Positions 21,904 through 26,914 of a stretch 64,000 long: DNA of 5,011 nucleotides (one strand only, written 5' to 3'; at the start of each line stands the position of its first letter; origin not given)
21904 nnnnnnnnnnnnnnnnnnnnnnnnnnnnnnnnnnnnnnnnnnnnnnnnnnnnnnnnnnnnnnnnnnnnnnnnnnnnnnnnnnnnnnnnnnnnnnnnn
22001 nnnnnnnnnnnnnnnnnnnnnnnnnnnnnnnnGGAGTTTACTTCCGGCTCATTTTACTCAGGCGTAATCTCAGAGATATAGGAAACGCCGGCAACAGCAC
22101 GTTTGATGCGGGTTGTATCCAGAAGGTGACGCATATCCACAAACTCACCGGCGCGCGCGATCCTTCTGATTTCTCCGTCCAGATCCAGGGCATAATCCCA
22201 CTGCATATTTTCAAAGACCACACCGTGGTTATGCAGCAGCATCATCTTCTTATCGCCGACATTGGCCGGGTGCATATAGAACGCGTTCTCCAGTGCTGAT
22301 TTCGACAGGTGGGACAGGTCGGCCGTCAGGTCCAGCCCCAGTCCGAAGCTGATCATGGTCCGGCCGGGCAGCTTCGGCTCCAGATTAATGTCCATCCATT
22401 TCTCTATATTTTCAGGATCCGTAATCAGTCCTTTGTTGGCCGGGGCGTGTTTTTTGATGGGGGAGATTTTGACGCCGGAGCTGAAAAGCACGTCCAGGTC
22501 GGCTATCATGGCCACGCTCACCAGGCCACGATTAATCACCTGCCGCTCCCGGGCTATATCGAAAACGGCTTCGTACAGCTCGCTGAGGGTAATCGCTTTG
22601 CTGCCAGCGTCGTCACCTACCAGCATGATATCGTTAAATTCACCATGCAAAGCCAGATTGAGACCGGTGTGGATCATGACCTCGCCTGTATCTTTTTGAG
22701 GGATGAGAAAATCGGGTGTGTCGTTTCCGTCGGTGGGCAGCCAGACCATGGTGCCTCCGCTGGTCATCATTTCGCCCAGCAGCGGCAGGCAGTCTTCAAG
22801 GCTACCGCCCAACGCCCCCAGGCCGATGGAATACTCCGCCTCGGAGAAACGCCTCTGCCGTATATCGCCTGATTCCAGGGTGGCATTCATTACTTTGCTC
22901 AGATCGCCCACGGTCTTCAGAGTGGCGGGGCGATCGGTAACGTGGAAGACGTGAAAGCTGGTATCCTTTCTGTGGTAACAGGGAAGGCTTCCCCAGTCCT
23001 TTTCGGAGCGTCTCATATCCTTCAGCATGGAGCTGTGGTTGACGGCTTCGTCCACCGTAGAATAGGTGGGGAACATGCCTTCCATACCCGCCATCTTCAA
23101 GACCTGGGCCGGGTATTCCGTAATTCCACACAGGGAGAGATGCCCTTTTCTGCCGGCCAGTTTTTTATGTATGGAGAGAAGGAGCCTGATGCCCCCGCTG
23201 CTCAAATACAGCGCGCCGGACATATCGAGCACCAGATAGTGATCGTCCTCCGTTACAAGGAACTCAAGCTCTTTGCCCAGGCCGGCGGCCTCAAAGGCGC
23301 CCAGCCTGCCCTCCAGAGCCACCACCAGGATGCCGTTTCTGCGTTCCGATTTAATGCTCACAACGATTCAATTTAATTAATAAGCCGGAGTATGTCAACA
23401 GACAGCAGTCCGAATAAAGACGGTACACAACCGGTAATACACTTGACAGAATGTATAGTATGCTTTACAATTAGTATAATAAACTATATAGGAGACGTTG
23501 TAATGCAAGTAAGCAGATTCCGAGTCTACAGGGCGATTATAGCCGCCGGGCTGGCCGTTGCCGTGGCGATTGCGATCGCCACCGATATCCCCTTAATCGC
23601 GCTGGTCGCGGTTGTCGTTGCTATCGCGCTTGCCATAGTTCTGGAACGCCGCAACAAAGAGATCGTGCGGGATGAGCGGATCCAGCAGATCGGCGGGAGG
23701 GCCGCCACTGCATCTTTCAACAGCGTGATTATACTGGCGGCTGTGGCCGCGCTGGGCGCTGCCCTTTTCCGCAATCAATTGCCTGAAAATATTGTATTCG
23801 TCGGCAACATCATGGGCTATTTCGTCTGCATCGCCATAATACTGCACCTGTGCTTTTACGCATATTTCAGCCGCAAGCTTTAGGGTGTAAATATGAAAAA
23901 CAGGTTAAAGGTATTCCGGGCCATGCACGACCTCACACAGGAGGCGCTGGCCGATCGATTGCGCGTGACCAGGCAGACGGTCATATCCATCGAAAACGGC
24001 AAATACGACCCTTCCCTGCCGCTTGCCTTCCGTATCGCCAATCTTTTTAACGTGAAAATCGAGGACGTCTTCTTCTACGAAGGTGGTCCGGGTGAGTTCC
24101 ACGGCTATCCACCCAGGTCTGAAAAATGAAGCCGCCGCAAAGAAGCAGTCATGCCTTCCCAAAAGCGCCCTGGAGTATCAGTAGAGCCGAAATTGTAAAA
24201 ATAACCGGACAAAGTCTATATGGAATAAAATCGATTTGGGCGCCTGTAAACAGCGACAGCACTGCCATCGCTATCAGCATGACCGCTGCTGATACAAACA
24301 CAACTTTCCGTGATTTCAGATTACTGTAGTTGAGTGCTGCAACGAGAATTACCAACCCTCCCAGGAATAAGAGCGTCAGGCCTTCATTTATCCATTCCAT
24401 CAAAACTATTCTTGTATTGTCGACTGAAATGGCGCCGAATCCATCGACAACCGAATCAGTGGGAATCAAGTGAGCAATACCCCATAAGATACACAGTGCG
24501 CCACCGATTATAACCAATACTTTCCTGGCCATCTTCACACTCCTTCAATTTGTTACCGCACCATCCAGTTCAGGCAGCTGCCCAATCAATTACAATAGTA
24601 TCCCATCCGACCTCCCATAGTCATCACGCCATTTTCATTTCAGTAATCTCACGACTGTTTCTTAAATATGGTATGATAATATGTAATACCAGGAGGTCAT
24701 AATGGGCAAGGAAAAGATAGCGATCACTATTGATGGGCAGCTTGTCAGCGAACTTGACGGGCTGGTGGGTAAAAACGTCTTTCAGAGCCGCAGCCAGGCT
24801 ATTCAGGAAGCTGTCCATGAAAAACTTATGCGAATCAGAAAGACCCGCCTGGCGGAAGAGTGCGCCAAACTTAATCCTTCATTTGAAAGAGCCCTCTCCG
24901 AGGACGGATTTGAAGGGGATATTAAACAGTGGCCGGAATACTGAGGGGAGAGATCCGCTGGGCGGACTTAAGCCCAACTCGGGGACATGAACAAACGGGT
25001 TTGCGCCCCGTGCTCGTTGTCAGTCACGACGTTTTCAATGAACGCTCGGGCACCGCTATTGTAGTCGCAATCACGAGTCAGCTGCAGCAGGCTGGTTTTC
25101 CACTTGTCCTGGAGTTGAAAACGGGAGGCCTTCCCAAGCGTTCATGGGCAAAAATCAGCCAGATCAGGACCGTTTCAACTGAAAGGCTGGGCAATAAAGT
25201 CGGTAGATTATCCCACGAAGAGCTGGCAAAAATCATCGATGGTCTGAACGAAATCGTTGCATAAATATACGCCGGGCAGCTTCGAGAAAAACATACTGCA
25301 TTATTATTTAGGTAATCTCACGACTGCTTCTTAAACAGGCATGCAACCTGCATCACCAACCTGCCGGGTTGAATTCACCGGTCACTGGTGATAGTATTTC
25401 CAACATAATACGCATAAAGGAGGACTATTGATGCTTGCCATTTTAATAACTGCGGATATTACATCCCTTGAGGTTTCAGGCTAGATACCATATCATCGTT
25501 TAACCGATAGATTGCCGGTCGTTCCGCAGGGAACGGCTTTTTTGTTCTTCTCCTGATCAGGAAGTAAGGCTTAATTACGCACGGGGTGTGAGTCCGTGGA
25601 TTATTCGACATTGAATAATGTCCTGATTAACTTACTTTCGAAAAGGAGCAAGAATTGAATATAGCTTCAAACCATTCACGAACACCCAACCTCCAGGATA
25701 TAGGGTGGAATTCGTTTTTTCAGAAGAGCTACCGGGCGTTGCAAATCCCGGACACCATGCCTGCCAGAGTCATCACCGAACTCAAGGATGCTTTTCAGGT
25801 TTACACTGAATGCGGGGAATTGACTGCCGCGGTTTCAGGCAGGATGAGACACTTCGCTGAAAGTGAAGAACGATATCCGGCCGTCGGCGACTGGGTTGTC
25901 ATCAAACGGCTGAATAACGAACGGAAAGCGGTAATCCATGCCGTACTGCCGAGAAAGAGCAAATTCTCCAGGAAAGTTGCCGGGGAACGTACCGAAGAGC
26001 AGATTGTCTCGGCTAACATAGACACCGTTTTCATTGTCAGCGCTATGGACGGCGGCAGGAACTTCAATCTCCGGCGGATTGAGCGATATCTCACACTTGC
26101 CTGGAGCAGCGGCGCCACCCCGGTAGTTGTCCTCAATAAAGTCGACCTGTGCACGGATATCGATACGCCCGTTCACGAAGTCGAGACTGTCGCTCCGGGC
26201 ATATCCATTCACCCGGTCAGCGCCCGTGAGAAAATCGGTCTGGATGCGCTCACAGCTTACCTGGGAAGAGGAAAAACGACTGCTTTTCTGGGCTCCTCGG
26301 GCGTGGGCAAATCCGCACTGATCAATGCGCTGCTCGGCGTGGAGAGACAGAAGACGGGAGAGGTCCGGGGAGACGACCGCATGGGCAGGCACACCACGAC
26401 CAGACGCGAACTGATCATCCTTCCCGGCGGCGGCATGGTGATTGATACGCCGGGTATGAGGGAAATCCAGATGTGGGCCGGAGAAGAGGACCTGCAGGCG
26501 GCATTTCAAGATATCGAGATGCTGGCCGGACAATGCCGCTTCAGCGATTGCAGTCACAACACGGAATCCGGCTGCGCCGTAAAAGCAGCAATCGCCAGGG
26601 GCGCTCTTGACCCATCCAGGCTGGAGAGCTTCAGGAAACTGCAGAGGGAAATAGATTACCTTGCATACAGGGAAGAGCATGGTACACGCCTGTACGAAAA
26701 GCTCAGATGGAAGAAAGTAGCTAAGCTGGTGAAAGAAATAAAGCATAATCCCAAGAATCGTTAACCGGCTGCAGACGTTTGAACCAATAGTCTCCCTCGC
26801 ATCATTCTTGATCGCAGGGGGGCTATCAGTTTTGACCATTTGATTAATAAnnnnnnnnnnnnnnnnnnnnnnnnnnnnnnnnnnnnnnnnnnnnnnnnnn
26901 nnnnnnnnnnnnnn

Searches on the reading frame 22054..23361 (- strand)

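Call 50: search_protein_families(library=pfam, proteins=[window:22054-23361:-], max_evalue=0.00001)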
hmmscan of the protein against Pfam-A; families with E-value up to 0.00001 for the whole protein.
window:22054-23361:- (435 aa): 2 families
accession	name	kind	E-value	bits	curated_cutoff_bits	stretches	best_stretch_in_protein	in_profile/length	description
PF01740.26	STAS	-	2.4e-17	63.1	22.6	1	3-106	2-106/106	STAS domain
PF13466.11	STAS_2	-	3.4e-07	30.8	29.2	1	14-94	1-80/80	STAS domain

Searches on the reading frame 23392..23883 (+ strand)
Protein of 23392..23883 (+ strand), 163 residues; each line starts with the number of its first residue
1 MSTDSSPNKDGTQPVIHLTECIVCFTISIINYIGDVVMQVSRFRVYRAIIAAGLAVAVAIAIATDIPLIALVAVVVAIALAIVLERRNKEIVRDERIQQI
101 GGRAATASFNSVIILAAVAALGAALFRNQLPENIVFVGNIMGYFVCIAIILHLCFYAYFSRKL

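Call 50: search_protein_families(library=pfam, proteins=[window:23392-23883:+], max_evalue=0.00001)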
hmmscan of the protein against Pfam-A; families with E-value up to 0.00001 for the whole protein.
window:23392-23883:+ (163 aa): 1 family
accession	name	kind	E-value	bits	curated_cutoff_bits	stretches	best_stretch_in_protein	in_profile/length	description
PF09946.14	DUF2178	-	7.7e-09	36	22.8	1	50-151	3-103/104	Predicted membrane protein (DUF2178)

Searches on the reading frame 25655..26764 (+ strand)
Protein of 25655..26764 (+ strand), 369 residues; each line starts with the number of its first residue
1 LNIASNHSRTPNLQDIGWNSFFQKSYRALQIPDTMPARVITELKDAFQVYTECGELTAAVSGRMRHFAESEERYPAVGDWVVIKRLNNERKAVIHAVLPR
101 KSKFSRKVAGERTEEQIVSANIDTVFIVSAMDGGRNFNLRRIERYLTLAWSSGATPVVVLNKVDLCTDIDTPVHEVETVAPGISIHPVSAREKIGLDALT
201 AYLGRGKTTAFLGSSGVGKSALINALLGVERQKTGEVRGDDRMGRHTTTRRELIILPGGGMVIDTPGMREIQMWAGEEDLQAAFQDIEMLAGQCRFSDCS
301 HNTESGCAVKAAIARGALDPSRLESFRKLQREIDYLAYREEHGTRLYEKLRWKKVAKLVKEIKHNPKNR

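Call 50: search_protein_families(library=pfam, proteins=[window:25655-26764:+], max_evalue=0.00001)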
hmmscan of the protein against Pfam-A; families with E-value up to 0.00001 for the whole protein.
window:25655-26764:+ (369 aa): 3 families
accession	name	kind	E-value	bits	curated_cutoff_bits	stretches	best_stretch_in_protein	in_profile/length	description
PF03193.22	RsgA_GTPase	-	4.8e-51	173.5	30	1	97-274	1-174/174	RsgA GTPase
PF00005.33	ABC_tran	-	1.5e-07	32.5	25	1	197-251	2-59/137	ABC transporter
PF01926.29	MMR_HSR1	-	7.4e-07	29.7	21.9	1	209-288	2-74/113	50S ribosome-binding GTPase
